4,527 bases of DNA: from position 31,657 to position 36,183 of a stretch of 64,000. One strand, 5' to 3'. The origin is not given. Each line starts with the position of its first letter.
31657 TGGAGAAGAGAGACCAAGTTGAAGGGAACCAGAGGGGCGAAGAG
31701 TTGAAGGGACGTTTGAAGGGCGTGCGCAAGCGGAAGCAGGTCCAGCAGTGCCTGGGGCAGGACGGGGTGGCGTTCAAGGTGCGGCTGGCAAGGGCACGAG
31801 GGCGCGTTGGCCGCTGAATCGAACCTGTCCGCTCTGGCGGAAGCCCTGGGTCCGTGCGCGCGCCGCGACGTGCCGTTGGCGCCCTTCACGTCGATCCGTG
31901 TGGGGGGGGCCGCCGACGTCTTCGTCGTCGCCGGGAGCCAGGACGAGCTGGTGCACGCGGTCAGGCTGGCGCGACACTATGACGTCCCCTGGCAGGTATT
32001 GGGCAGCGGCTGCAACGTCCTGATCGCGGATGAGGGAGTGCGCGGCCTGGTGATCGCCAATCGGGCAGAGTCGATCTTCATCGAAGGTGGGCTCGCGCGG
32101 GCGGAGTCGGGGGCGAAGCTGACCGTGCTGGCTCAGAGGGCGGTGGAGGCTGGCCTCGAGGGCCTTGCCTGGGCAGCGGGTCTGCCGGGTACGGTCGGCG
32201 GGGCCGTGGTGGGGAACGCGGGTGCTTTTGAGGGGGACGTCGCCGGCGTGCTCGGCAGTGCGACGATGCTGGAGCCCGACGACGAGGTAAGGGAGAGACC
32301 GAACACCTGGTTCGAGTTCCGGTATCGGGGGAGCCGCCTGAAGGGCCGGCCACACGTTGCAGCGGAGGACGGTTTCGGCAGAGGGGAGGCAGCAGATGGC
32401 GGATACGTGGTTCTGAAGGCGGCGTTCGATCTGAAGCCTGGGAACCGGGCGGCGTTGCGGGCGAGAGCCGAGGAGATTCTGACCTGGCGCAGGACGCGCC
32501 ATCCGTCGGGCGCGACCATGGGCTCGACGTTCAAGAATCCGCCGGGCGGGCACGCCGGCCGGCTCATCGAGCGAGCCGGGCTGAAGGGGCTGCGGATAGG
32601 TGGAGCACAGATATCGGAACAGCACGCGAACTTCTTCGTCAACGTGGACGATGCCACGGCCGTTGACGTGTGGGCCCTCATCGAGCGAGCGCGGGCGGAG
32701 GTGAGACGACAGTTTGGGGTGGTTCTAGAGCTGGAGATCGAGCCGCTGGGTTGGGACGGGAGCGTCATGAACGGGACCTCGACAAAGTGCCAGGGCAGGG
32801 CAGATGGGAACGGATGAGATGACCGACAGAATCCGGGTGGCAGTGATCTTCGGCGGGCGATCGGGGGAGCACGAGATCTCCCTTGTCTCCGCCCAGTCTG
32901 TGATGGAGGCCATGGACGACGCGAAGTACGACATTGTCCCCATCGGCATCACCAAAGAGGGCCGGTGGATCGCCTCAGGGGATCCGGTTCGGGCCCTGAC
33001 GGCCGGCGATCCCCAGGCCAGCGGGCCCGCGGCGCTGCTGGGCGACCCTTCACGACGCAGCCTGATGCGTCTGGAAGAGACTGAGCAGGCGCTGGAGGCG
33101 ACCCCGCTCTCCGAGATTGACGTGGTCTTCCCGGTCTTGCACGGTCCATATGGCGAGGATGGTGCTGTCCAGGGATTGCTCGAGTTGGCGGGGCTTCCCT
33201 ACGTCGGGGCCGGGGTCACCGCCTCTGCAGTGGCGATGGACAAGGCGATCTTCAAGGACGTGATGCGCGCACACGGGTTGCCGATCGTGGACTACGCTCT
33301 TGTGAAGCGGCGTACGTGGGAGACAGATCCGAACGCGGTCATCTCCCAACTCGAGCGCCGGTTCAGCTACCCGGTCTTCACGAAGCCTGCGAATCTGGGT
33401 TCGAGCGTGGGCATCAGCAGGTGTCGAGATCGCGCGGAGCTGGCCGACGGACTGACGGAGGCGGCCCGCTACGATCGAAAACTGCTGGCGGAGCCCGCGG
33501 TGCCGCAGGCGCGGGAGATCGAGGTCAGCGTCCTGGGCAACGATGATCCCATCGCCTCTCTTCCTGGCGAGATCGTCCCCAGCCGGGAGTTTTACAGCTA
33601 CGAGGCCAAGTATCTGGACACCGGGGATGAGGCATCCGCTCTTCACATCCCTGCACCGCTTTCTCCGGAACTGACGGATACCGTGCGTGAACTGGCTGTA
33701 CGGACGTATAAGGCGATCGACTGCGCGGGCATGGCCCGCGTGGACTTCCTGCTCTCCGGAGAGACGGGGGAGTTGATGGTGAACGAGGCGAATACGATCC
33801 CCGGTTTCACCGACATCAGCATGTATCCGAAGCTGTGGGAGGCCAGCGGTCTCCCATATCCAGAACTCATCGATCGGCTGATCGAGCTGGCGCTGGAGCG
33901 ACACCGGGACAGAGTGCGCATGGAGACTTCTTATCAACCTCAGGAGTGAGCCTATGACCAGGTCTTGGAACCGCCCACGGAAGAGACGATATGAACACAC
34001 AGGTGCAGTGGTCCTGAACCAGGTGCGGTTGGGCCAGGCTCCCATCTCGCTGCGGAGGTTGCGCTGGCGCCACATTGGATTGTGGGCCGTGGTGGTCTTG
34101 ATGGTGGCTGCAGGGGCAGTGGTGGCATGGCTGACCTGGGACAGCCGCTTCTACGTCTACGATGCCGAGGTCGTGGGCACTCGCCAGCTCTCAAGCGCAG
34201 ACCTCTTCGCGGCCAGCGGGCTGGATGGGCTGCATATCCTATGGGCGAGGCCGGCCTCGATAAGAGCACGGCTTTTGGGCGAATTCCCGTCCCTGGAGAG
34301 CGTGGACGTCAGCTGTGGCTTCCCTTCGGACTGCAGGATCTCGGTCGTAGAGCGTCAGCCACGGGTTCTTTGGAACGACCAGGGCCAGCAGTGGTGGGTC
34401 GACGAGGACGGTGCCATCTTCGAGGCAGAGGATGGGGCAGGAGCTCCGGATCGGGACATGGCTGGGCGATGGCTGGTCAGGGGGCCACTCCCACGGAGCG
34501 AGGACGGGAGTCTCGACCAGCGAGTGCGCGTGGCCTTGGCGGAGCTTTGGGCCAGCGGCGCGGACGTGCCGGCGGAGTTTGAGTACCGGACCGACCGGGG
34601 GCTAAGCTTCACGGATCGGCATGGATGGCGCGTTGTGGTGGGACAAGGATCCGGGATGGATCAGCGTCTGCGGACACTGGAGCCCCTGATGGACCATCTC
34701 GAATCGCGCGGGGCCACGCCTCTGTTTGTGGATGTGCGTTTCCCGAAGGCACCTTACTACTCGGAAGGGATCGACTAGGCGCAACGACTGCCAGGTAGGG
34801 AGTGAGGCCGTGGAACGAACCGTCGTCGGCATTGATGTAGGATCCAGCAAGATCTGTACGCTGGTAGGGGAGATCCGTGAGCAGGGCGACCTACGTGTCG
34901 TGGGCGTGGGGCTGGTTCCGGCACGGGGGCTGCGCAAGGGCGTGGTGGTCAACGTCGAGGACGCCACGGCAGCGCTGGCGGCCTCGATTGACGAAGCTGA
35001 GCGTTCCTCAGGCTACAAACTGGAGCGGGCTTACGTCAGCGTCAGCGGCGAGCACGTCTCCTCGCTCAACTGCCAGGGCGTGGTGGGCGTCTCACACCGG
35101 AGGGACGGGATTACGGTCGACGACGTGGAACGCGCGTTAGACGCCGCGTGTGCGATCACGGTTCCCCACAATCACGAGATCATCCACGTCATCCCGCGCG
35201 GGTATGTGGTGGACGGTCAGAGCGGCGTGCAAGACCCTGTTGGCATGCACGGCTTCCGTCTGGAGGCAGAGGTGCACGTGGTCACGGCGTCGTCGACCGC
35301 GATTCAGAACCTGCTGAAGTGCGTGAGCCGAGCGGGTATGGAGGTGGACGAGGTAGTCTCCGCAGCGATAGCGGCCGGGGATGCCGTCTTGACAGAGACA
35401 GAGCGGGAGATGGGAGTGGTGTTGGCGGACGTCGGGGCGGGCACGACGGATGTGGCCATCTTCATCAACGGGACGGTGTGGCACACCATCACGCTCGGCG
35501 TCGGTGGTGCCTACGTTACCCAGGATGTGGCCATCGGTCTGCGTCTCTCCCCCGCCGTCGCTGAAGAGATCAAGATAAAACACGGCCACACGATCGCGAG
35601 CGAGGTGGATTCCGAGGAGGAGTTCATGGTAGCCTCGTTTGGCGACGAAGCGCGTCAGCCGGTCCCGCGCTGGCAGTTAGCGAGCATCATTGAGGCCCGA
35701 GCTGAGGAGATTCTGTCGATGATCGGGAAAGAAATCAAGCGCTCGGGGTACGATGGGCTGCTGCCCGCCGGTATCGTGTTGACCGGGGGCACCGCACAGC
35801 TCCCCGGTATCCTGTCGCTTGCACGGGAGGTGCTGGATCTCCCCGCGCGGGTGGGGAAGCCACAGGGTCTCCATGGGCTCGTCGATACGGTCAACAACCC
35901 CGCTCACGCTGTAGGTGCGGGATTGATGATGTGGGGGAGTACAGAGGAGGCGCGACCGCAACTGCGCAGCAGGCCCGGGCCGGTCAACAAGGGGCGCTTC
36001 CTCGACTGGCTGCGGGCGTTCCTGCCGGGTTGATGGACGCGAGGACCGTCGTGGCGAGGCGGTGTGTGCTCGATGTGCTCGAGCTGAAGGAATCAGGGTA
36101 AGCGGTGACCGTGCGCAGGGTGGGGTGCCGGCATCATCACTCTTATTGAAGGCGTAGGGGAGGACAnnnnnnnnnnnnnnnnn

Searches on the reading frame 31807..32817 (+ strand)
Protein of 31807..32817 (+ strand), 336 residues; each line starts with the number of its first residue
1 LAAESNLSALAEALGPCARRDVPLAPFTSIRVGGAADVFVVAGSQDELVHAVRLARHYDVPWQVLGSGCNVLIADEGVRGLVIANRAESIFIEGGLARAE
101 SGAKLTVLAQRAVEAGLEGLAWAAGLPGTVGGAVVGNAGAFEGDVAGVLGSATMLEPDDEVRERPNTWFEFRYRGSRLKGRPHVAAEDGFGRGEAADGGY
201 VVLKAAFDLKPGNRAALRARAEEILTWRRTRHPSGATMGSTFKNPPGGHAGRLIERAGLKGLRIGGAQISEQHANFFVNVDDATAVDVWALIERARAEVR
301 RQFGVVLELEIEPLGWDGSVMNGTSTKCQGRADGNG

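Call 70: search_protein_families(library=pfam, proteins=[window:31807-32817:+], max_evalue=0.0001)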
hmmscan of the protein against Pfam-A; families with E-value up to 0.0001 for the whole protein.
window:31807-32817:+ (336 aa): 2 families
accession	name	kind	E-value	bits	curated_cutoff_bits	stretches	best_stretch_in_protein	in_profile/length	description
PF02873.21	MurB_C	-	1.1e-30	106.1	27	1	218-312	3-97/99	UDP-N-acetylenolpyruvoylglucosamine reductase, C-terminal domain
PF01565.28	FAD_binding_4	-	1.6e-16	60.7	26.4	1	37-161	2-135/139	FAD binding domain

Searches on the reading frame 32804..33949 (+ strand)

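Call 70: search_protein_families(library=pfam, proteins=[window:32804-33949:+], max_evalue=0.0001)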
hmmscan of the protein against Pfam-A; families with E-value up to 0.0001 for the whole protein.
window:32804-33949:+ (381 aa): 4 families
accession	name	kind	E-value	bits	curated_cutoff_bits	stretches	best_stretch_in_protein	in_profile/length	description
PF07478.18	Dala_Dala_lig_C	-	1.7e-69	233.9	24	1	154-361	2-204/204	D-ala D-ala ligase C-terminus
PF01820.27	Dala_Dala_lig_N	-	7.3e-38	130.2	34.6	1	11-136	1-121/121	D-ala D-ala ligase N-terminus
PF02786.22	CPSase_L_D2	-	1.1e-07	32.1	19.8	1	146-331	1-178/211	Carbamoyl-phosphate synthase L chain, ATP binding domain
PF02222.28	ATP-grasp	-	1e-06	28.9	27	1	154-328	3-158/179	ATP-grasp domain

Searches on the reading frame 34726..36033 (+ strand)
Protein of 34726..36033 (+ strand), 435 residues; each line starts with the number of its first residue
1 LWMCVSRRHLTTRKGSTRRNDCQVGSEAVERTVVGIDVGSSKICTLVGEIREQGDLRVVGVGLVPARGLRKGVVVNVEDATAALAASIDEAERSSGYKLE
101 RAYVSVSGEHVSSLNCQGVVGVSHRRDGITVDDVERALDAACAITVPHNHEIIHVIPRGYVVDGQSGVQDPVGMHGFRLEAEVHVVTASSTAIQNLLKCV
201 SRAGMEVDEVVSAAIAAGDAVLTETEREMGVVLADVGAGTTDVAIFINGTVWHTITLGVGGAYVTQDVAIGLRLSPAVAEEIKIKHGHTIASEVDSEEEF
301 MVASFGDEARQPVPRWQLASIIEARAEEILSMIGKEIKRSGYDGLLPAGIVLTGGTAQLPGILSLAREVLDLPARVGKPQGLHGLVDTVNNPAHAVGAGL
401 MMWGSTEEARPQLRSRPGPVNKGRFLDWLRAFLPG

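Call 70: search_protein_families(library=pfam, proteins=[window:34726-36033:+], max_evalue=0.0001)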
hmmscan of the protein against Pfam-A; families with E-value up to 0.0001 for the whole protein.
window:34726-36033:+ (435 aa): 5 families
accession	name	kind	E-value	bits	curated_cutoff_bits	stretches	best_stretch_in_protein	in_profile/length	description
PF14450.12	FtsA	-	8.1e-39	133.3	31.8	2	232-399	1-127/127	Cell division protein FtsA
PF02491.25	SHS2_FTSA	-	8.5e-29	100.2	25.4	1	108-187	1-79/79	SHS2 domain inserted in FTSA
PF06723.19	MreB_Mbl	-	1.3e-09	37.8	27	1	204-378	124-305/327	MreB/Mbl protein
PF11104.14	PilM_2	-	1e-07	31.7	27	0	182-287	127-238/340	Type IV pilus assembly protein PilM;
PF06277.17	EutA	-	6.8e-06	25.7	27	1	200-268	116-182/475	Ethanolamine utilisation protein EutA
